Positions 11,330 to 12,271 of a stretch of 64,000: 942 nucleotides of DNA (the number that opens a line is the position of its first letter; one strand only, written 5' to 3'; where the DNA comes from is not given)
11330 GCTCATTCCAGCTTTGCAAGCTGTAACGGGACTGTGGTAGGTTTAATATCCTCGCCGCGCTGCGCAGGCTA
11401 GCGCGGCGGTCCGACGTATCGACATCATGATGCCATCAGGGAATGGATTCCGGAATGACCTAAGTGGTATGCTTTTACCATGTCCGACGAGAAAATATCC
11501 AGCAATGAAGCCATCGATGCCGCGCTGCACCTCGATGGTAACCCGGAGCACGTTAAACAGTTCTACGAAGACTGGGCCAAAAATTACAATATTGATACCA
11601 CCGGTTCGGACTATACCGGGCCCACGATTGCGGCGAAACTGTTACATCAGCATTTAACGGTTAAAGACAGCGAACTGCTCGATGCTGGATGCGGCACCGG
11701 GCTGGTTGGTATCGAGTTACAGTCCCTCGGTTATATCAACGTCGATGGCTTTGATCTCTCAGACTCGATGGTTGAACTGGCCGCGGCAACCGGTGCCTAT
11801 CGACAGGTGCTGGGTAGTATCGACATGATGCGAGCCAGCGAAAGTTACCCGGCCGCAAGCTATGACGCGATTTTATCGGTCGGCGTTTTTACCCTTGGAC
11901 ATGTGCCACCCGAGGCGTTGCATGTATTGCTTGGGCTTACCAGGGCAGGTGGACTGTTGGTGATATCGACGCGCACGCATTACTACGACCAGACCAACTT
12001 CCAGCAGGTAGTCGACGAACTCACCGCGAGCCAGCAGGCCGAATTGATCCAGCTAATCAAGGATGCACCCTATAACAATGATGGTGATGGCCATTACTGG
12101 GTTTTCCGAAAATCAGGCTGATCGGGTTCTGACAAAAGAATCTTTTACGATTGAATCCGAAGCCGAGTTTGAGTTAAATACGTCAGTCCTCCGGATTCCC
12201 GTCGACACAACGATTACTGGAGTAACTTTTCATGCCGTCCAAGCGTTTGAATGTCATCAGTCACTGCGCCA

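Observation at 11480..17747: Unassigned demethylation/oxidation gene set: SAM-MTase, DmdA-like GcvT protein, two SDRs and an LhpBEF/HcnCAB-type three-subunit flavo-iron-sulfur dehydrogenase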

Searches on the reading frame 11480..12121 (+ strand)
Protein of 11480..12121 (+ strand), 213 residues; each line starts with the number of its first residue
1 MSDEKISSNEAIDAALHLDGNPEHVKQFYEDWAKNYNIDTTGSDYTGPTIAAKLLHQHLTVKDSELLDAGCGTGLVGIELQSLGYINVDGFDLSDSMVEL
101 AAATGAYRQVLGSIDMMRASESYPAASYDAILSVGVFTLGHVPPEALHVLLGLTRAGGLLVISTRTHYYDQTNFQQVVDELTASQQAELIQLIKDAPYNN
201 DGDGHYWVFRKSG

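Call 3: search_protein_families(library=pfam, proteins=[window:11480-12121:+])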
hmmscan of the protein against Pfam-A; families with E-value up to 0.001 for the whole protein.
window:11480-12121:+ (213 aa): 7 families
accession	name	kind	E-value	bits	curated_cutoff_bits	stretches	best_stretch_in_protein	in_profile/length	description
PF13489.12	Methyltransf_23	-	1.5e-12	48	27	1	55-210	13-146/164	Methyltransferase domain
PF08241.18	Methyltransf_11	-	3e-10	41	21.2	1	67-162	1-95/95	Methyltransferase domain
PF13649.12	Methyltransf_25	-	3.3e-10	41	27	1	67-150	2-89/97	Methyltransferase domain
PF08242.18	Methyltransf_12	-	6.7e-08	33.6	30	1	67-160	1-98/98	Methyltransferase domain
PF13847.12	Methyltransf_31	-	3.4e-07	30.5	27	1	62-184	3-129/145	Methyltransferase domain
PF05175.20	MTS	-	8.9e-07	29.1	23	1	50-141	18-112/170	Methyltransferase small domain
PF06325.19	PrmA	-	0.00045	20.2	22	1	59-131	158-230/296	Ribosomal protein L11 methyltransferase (PrmA)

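Call 4: search_protein_families(library=ncbifam, proteins=[window:11480-12121:+])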
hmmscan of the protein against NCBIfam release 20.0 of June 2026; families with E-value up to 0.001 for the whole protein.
window:11480-12121:+ (213 aa): 16 families
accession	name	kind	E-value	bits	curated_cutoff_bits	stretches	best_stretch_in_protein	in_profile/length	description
TIGR02021.1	BchM-ChlM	equivalog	5.6e-12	45.5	158.9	1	55-198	48-189/218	magnesium protoporphyrin IX methyltransferase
TIGR01983.1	UbiG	equivalog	2e-10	40.4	102.95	1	44-164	31-153/228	bifunctional 2-polyprenyl-6-hydroxyphenol methylase/3-demethylubiquinol 3-O-methyltransferase UbiG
NF043040.1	corrin_prot_MT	hypoth_equivalog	1.5e-08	34.4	180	1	57-163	36-148/216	corrinoid protein-associated methyltransferase CpaM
NF045667.1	MTase_DVU1556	equivalog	8.7e-08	31.9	155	1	53-163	13-120/213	DVU_1556 family methyltransferase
TIGR02072.1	BioC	equivalog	1.6e-07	31.4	184.95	1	53-165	25-135/244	malonyl-ACP O-methyltransferase BioC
TIGR04345.1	ovoA_Cterm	equivalog_domain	9e-07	28.7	170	0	49-103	28-81/242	putative 4-mercaptohistidine N1-methyltransferase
NF007610.0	PRK10258.1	equivalog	1.3e-05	24.7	342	1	51-167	30-143/251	malonyl-ACP O-methyltransferase BioC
NF053839.1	CPFASynBruc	equivalog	6.7e-05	22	600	1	50-138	166-250/410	cyclopropane fatty acid synthase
NF008264.0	PRK11036.1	equivalog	8.2e-05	22.2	366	1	58-162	40-147/261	tRNA uridine 5-oxyacetic acid(34) methyltransferase CmoM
NF041537.1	ArsM_AhpD_UU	exception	9.3e-05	21.4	510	1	64-164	78-182/345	arsenite methyltransferase/AhpD domain selenoprotein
NF001241.0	PRK00216.1-2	equivalog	0.00011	21.9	327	1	17-177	5-161/231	demethylmenaquinone methyltransferase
NF011529.0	PRK14968.1-3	equivalog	0.00011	21.7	162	1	48-104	19-75/198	putative methyltransferase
NF001785.0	PRK00517.2-2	equivalog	0.00015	21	188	1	57-101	140-184/282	50S ribosomal protein L11 methyltransferase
TIGR00406.1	prmA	equivalog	0.00023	20.7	183.15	1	55-116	152-213/288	50S ribosomal protein L11 methyltransferase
TIGR01934.1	MenG_MenH_UbiE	subfamily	0.0004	19.8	158.35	1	57-104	34-81/223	ubiquinone/menaquinone biosynthesis methyltransferase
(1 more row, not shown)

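Call 42: search_solved_structures(query=window:11480-12121:+, max_evalue=0.001)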
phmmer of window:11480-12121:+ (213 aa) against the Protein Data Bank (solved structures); distinct sequences matched with E-value up to 0.001: 6.
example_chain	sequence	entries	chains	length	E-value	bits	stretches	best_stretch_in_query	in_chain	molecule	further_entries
7qcb_A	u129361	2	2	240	2.7e-23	86.2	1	27-169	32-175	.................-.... 27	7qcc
3sm3_A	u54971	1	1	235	7.4e-06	29.2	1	53-104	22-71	SAM-dependent methyltransferases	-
3cgg_A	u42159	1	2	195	8.4e-05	25.8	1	19-135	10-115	SAM-dependent methyltransferase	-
6uv6_A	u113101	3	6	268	0.00028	24.1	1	53-163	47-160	D-glucose O-methyltransferase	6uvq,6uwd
8ys9_A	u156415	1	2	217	0.0003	23.9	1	64-168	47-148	Phosphatidylethanolamine N-methyltransferase/phosphatidyl-N-methylethanolamine N-methyltra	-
4nec_A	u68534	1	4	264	0.00065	22.9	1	64-208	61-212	Putative SAM-dependent methyltransferase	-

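Call 81: find_homologous_proteins(query=window:11480-12121:+, max_evalue=1e-10)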
Query window:11480-12121:+ (213 aa): 522 proteins with E <= 1e-10 among 1902 candidates; the best 120 are listed.
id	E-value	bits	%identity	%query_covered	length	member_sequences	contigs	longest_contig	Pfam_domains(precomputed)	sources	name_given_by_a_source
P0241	2.3e-129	447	94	100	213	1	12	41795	PF13847.13,PF13489.13,PF05175.21,PF13649.13,PF08241.19,PF08242.19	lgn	-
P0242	1.6e-128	445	93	100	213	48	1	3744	PF13847.13,PF13489.13,PF05175.21,PF13649.13,PF08241.19,PF08242.19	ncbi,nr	ncbi:MAG: class I SAM-dependent methyltransferase [Gammaproteobacteria bacterium]|nr:class I SAM-dep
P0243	1.2e-127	442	93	100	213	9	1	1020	PF13847.13,PF13489.13,PF05175.21,PF13649.13,PF08241.19,PF08242.19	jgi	-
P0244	3.1e-124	431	92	100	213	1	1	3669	PF13847.13,PF13489.13,PF05175.21,PF13649.13,PF08241.19,PF08242.19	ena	-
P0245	1.6e-121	422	89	100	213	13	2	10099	PF13847.13,PF13489.13,PF05175.21,PF13649.13,PF08241.19,PF08242.19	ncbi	-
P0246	2.9e-121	421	89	100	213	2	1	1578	PF13847.13,PF13489.13,PF05175.21,PF13649.13,PF08241.19,PF08242.19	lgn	-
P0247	1.2e-120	419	89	100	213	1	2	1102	PF13847.13,PF13489.13,PF05175.21,PF13649.13,PF08241.19,PF08242.19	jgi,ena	-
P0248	4.1e-119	414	86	100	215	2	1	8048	PF13847.13,PF13489.13,PF05175.21,PF13649.13,PF08241.19,PF08242.19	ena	-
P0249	2.5e-118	411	87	100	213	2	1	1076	PF13847.13,PF13489.13,PF05175.21,PF13649.13,PF08241.19,PF08242.19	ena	-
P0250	4.8e-118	410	86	100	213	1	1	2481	PF13847.13,PF13489.13,PF05175.21,PF13649.13,PF08241.19,PF08242.19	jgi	jgi:predicted TPR repeat methyltransferase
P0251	9.3e-118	409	86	100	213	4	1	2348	PF13847.13,PF13489.13,PF05175.21,PF13649.13,PF08241.19,PF08242.19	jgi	-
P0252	2.6e-116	405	86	100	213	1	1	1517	PF13847.13,PF13489.13,PF05175.21,PF13649.13,PF08241.19,PF08242.19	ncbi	-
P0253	1.5e-115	402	93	91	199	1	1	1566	PF13847.13,PF13489.13,PF05175.21,PF13649.13,PF08241.19,PF08242.19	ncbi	-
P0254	1.4e-110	386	81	100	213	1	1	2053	PF13847.13,PF13489.13,PF05175.21,PF13649.13,PF08241.19,PF08242.19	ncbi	-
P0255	3.7e-109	381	81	100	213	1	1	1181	PF13847.13,PF13489.13,PF05175.21,PF13649.13,PF08241.19,PF08242.19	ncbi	-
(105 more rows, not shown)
